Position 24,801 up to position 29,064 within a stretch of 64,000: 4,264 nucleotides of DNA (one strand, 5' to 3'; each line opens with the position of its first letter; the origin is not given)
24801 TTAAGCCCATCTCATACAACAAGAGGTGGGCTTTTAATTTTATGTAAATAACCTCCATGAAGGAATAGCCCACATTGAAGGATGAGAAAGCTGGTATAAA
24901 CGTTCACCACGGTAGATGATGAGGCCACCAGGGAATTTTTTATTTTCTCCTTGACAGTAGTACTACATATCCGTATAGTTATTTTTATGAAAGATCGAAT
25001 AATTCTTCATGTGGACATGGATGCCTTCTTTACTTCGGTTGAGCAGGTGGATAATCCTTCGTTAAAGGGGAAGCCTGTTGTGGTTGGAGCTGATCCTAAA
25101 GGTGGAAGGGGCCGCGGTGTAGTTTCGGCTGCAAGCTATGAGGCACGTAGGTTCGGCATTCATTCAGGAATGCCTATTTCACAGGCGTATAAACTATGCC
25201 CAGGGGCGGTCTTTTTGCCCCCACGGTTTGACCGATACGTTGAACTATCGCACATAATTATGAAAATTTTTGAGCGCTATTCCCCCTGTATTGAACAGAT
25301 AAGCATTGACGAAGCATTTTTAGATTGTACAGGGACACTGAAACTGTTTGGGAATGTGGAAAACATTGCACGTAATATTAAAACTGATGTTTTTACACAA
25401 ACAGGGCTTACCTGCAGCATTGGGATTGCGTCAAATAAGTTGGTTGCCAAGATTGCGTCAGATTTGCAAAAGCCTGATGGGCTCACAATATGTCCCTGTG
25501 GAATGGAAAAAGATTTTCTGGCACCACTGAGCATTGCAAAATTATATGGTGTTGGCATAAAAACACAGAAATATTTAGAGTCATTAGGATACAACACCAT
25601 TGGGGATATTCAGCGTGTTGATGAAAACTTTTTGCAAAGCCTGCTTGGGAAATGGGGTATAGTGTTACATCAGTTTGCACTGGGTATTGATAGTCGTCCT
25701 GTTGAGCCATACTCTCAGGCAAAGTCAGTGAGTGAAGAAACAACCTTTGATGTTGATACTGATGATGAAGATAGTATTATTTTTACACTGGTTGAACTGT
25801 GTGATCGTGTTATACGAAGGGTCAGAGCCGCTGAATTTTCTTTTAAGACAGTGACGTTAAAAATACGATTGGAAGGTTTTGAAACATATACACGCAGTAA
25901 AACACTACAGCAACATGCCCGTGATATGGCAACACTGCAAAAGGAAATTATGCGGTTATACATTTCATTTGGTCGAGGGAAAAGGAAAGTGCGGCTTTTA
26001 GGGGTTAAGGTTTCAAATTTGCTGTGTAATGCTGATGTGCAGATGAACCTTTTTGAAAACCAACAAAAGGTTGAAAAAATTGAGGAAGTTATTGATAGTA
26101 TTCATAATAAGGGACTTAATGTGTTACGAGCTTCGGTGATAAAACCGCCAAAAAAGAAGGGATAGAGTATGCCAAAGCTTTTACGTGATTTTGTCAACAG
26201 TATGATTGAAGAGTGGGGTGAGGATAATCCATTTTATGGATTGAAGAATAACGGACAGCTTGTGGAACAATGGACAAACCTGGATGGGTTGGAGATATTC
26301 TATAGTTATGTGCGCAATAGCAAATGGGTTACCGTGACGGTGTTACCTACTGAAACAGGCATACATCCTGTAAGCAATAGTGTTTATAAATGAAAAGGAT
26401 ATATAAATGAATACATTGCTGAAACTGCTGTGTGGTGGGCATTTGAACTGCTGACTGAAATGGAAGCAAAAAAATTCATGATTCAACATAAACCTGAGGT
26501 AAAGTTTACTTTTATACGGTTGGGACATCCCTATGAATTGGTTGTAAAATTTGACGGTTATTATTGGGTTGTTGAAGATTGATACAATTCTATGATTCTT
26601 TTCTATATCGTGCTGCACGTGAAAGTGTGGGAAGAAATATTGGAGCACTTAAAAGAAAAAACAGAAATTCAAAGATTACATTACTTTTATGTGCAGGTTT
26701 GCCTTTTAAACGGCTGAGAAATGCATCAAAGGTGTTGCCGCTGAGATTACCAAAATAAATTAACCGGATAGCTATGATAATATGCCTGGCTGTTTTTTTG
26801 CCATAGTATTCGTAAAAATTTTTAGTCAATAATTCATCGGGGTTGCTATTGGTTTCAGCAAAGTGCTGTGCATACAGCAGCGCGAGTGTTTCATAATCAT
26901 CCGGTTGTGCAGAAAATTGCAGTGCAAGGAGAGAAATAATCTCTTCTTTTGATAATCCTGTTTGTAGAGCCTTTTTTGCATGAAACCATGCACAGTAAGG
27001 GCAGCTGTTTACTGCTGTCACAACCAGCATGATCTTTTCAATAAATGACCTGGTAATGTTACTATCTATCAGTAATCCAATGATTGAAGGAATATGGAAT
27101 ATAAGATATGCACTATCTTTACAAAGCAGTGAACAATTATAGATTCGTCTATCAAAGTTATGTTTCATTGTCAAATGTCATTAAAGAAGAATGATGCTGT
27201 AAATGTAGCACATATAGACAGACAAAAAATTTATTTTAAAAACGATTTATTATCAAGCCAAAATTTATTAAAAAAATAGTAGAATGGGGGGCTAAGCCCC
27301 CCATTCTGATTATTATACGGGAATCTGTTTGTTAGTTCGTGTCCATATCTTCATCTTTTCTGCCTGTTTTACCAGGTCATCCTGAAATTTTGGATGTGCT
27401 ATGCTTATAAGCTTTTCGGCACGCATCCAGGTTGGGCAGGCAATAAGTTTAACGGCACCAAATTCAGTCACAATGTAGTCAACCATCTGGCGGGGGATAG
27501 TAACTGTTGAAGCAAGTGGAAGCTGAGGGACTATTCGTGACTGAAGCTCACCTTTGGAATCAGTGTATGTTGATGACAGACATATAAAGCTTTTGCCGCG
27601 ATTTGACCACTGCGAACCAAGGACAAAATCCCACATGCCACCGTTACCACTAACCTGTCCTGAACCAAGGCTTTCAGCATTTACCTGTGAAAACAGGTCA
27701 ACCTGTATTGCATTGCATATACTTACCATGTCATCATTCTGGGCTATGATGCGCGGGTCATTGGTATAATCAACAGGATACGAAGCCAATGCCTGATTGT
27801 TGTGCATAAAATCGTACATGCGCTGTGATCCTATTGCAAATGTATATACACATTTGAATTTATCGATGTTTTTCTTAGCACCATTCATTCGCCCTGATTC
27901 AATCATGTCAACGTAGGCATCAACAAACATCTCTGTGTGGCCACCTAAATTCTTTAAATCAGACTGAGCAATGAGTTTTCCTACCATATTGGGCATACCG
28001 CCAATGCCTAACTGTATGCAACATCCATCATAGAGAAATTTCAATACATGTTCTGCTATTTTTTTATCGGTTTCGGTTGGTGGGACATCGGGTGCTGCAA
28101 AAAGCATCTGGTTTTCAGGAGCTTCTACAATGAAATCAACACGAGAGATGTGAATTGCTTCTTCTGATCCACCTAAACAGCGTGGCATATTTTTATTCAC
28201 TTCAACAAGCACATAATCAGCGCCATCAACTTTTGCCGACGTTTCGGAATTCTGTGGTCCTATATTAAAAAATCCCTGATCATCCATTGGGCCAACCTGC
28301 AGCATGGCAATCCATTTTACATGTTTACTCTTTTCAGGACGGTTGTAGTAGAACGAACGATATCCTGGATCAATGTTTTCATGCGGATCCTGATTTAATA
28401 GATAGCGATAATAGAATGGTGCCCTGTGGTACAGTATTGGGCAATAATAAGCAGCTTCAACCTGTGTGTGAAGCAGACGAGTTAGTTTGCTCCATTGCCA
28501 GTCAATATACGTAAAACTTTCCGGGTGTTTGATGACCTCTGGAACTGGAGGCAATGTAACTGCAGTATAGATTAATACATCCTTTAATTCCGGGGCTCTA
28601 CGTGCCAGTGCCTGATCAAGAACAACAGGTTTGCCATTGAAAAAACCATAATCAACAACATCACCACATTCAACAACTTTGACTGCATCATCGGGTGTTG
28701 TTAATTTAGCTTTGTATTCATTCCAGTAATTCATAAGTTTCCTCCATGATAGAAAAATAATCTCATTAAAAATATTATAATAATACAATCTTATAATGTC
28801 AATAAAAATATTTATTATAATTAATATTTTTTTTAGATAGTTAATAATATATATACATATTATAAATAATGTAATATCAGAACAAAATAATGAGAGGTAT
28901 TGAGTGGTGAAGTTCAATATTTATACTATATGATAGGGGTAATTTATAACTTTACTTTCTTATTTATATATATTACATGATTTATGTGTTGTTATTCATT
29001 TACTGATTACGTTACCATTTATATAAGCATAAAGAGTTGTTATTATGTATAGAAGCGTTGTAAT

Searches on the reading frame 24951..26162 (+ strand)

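Call 36: search_protein_families(library=pfam, proteins=[window:24951-26162:+], max_evalue=0.001)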
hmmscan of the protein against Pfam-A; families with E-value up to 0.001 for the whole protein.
window:24951-26162:+ (404 aa): 4 families
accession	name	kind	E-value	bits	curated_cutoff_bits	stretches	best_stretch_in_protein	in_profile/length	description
PF00817.25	IMS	-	1.7e-56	190.7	23.2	1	21-171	1-148/148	impB/mucB/samB family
PF11799.13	IMS_C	-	6.2e-23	81.7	20.7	1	258-367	2-109/109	impB/mucB/samB family C-terminal domain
PF21999.2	IMS_HHH_1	-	6.2e-07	30.2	27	1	198-247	3-53/53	DNA polymerase-iota, thumb domain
PF11798.14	IMS_HHH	-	8.2e-05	23.1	24.4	1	186-213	4-31/32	IMS family HHH motif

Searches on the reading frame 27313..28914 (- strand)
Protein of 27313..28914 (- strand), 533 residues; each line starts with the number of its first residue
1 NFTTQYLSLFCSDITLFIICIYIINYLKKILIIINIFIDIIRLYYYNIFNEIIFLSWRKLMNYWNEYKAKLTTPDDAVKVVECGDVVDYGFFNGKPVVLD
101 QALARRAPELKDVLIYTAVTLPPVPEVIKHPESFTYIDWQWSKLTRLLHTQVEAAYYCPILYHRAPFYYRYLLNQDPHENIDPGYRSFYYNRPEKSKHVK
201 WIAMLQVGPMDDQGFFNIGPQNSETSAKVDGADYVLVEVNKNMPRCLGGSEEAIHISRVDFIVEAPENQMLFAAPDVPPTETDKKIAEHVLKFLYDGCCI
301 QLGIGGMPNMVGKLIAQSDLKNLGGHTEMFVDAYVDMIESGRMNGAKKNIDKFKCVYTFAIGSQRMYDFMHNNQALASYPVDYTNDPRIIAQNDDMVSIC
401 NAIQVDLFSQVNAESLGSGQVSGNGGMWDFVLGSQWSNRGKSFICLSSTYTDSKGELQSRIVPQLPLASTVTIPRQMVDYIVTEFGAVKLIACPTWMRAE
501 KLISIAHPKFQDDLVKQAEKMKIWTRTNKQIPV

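Call 36: search_protein_families(library=pfam, proteins=[window:27313-28914:-], max_evalue=0.001)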
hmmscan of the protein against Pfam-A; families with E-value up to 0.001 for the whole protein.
window:27313-28914:- (533 aa): 2 families
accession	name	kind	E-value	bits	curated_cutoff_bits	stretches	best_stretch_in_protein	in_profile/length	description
PF13336.12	AcetylCoA_hyd_C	-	1.1e-54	184.9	23.7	1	362-518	1-154/154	Acetyl-CoA hydrolase/transferase C-terminal domain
PF02550.21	AcetylCoA_hydro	-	1.1e-14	55.3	24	1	65-268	3-192/198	Acetyl-CoA hydrolase/transferase N-terminal domain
